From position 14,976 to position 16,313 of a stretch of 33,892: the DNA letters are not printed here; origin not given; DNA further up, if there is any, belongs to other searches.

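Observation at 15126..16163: Thioesterase with a Cys nucleophile (GHCTG) fused in frame to a carrier protein that keeps its own RBS and ATG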

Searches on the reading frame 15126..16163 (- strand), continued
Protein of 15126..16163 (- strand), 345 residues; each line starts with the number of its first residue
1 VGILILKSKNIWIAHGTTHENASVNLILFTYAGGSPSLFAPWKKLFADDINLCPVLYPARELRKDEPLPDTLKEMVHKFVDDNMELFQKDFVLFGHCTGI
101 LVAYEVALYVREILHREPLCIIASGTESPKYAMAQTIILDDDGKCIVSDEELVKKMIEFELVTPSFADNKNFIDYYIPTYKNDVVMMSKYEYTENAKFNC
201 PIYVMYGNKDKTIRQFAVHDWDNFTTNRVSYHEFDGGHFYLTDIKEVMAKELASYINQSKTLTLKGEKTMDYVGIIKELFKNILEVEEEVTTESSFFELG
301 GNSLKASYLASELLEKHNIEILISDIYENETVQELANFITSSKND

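Call 19: find_encoding_contigs(protein=P0037, flank=10000, max_places=3)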
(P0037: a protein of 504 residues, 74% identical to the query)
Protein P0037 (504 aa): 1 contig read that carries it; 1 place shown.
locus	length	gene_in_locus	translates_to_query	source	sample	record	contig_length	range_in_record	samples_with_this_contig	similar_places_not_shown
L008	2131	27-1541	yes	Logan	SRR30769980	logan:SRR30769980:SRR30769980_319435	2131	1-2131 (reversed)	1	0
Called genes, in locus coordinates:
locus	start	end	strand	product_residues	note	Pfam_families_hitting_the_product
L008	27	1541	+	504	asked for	PF00668:Condensation, PF00550:PP-binding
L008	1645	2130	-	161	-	?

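Call 54: search_protein_families(library=pfam, proteins=[L002:3-533:+], max_evalue=0.001)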
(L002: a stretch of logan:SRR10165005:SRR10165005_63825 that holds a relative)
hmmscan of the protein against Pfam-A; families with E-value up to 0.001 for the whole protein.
L002:3-533:+ (176 aa): 0 families

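Call 67: predict_structure(alignment_id=A1)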
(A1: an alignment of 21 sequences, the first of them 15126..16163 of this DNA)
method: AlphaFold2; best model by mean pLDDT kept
length: 345 residues; sequences in the alignment: 21
mean_pLDDT: 83.6   pTM: 0.75
mean pLDDT of the five models: 83.6, 83.4, 81.6, 80.6, 80.5
residues with pLDDT >= 90: 202; 70-90: 55; 50-70: 69; < 50: 19
segments of 3 or more residues with pLDDT < 50: 1-7, 293-299
pLDDT, mean of each block of 10 residues (from residue 1): 45 93 97 93 97 96 92 97 96 97 98 97 95 85 88 91 86 88 93 93 96 93 96 91 93 97 64 67 63 50 58 59 54 60 53
secondary structure, 60 per line:
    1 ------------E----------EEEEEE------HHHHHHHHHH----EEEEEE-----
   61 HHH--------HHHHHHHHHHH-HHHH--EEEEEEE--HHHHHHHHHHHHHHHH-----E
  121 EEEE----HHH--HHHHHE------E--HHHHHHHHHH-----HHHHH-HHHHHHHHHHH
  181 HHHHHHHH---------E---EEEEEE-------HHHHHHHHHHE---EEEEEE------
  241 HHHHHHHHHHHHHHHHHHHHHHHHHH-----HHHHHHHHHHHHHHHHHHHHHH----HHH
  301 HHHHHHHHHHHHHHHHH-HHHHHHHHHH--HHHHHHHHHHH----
elements in order: E24-29 H36-45 E50-55 H72-82 H84-87 E90-96 H99-114 E120-124 H134-138 H149-158 H164-168 H170-188 E202-207 H215-224 E229-234 H241-266 H272-293 H298-317 H319-328 H331-341

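Call 73: fold_search(model_id=the predicted structure, library=pdb)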
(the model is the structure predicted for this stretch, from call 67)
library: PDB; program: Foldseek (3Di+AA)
matches with E <= 10: 1620; with E <= 0.001: 1171
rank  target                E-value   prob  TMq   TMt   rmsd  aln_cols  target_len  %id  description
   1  3fla_A                7.1e-20  1.00  0.58  0.80   4.5       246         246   24  RifR - Type II thioesterase from Rifamycin NRPS/PKS biosynthetic pathway - Form 1 (released 2009-01-06)
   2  5ugz_A                1.0e-19  1.00  0.63  0.90   2.1       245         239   22  Crystal structure of ClbQ from the colibactin NRPS/PKS pathway (released 2017-09-20)
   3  7e3z                  2.4e-19  1.00  0.60  0.82   2.8       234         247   23  Non-Ribosomal Peptide Synthetases, Thioesterase (released 2021-12-22)
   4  3flb                  5.5e-19  1.00  0.59  0.82   4.0       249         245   25  RifR - Type II thioesterase from Rifamycin NRPS/PKS biosynthetic pathway - Form 2 (released 2009-01-06)
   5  3qmv_C                3.5e-18  1.00  0.58  0.74   3.0       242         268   24  RedJ-Thioesterase from the Prodiginine biosynthetic pathway in Streptomyces coelicolor (released 2011-05-04)
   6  3qmv_B                5.7e-18  1.00  0.59  0.79   3.2       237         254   25  RedJ-Thioesterase from the Prodiginine biosynthetic pathway in Streptomyces coelicolor (released 2011-05-04)
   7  3qmv_D                1.3e-17  1.00  0.59  0.76   2.5       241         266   25  RedJ-Thioesterase from the Prodiginine biosynthetic pathway in Streptomyces coelicolor (released 2011-05-04)
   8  3qmw_D                2.1e-17  1.00  0.59  0.80   2.9       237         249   25  RedJ with PEG molecule bound in the active site (released 2011-05-04)
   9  3qmw_B                2.3e-17  1.00  0.58  0.79   3.6       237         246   25  RedJ with PEG molecule bound in the active site (released 2011-05-04)
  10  3qmw_A                3.1e-17  1.00  0.58  0.80   2.9       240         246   25  RedJ with PEG molecule bound in the active site (released 2011-05-04)
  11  6vap_B                3.4e-16  1.00  0.61  0.84   2.9       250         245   22  Structure of the type II thioesterase BorB from the borrelidin biosynthetic cluster (released 2020-05-06)
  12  3qmv_A                5.5e-16  1.00  0.58  0.81   2.5       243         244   24  RedJ-Thioesterase from the Prodiginine biosynthetic pathway in Streptomyces coelicolor (released 2011-05-04)
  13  6vap_A                8.4e-16  1.00  0.59  0.85   2.4       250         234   22  Structure of the type II thioesterase BorB from the borrelidin biosynthetic cluster (released 2020-05-06)
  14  6ba9                  1.5e-15  1.00  0.58  0.78   3.8       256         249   18  YbtT - Type II thioesterase from Yersiniabactin NRPS/PKS biosynthetic pathway- S89A mutant (released 2018-10-31)
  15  6ba8                  2.1e-15  1.00  0.58  0.78   3.5       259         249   17  YbtT - Type II thioesterase from Yersiniabactin NRPS/PKS biosynthetic pathway (released 2018-10-31)
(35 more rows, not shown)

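Call 77: find_encoding_contigs(protein=P0017, flank=10000, max_places=2)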
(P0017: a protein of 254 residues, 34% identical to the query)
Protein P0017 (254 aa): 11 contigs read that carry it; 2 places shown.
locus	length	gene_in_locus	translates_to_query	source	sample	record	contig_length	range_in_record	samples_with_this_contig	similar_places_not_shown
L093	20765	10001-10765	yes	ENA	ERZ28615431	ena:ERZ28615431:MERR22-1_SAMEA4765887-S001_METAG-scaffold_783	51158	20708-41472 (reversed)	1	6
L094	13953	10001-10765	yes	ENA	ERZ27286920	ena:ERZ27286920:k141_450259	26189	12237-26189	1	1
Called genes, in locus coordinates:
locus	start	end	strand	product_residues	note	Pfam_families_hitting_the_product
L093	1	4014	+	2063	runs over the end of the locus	PF00668:Condensation, PF00501:AMP-binding, PF13193:AMP-binding_C, PF00550:PP-binding, PF00668:Condensation, PF00501:AMP-binding, PF13193:AMP-binding_C (weak), PF00550:PP-binding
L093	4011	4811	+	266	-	PF00975:Thioesterase, PF12697:Abhydrolase_6 (weak)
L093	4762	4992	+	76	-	PF00550:PP-binding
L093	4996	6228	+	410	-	PF00109:ketoacyl-synt, PF02801:Ketoacyl-synt_C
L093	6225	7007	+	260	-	-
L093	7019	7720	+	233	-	PF00005:ABC_tran, PF02463:SMC_N (faint), PF13304:AAA_21 (faint)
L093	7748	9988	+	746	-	PF02687:FtsX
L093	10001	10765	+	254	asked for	PF00975:Thioesterase, PF12697:Abhydrolase_6 (weak)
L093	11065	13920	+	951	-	-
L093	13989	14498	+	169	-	-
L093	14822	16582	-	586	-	PF13292:DXP_synthase_N, PF00676:E1_dh (weak), PF00456:Transketolase_N (faint), PF13292:DXP_synthase_N (weak), PF02779:Transket_pyr, PF02780:Transketolase_C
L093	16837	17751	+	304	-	-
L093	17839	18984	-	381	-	PF14907:NTP_transf_5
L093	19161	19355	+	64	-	-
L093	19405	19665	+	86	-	PF05402:PqqD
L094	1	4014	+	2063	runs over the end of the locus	PF00668:Condensation, PF00501:AMP-binding, PF13193:AMP-binding_C, PF00550:PP-binding, PF00668:Condensation, PF00501:AMP-binding, PF13193:AMP-binding_C (weak), PF00550:PP-binding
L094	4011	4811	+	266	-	PF00975:Thioesterase, PF12697:Abhydrolase_6 (weak)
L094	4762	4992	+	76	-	PF00550:PP-binding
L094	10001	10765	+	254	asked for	PF00975:Thioesterase, PF12697:Abhydrolase_6 (weak)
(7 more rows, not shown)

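Call 78: find_encoding_contigs(protein=P0008, flank=10000, max_places=2)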
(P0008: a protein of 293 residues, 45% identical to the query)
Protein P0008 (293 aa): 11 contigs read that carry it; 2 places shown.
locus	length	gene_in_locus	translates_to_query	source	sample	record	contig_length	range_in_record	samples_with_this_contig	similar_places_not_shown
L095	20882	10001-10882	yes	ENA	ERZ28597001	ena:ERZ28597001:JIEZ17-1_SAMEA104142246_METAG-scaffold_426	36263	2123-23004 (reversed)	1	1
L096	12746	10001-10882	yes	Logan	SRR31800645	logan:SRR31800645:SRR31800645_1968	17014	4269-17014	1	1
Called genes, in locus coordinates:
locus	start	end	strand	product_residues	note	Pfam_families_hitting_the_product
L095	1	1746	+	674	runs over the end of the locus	PF00501:AMP-binding, PF23024:AMP-dom_DIP2-like, PF00550:PP-binding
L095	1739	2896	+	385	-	-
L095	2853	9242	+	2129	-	PF16197:KAsynt_C_assoc, PF00698:Acyl_transf_1, PF00550:PP-binding, PF23297:ACP_SdgA_C (weak), PF00668:Condensation, PF00501:AMP-binding, PF00550:PP-binding (weak), PF00668:Condensation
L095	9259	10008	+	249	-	PF00975:Thioesterase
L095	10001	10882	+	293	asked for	PF00975:Thioesterase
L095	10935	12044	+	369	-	PF00668:Condensation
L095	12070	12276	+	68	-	PF00550:PP-binding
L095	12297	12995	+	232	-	PF03193:RsgA_GTPase (faint), PF02463:SMC_N (weak), PF00005:ABC_tran, PF13401:AAA_22 (faint), PF13304:AAA_21 (faint)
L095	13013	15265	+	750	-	PF02687:FtsX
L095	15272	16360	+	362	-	PF01370:Epimerase, PF03435:Sacchrp_dh_NADP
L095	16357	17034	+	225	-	PF01648:ACPS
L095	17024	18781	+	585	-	PF00664:ABC_membrane, PF00005:ABC_tran, PF02463:SMC_N (weak)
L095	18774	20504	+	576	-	PF00664:ABC_membrane (weak), PF00005:ABC_tran, PF02463:SMC_N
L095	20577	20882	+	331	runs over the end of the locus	PF12762:DDE_Tnp_IS1595 (weak)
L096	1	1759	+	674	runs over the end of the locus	PF00501:AMP-binding, PF23024:AMP-dom_DIP2-like, PF00550:PP-binding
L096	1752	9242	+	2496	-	PF00109:ketoacyl-synt, PF02801:Ketoacyl-synt_C, PF16197:KAsynt_C_assoc, PF00698:Acyl_transf_1, PF00550:PP-binding, PF00668:Condensation, PF00501:AMP-binding, PF00668:Condensation, +2 more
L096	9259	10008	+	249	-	PF00975:Thioesterase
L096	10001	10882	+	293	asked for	PF00975:Thioesterase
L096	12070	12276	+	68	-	PF00550:PP-binding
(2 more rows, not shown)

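Call 85: find_encoding_contigs(protein=P0012, flank=8000, max_places=2)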
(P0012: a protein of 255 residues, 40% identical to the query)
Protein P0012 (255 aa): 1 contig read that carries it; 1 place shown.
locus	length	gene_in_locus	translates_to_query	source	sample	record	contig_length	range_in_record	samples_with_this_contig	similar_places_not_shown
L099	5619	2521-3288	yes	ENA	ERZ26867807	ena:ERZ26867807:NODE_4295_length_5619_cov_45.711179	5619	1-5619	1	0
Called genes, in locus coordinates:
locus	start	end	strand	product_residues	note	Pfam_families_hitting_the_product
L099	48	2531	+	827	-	PF00668:Condensation, PF00501:AMP-binding, PF13193:AMP-binding_C (faint)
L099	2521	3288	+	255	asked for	PF00975:Thioesterase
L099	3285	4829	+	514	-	PF00668:Condensation, PF00550:PP-binding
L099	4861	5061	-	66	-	-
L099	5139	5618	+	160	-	?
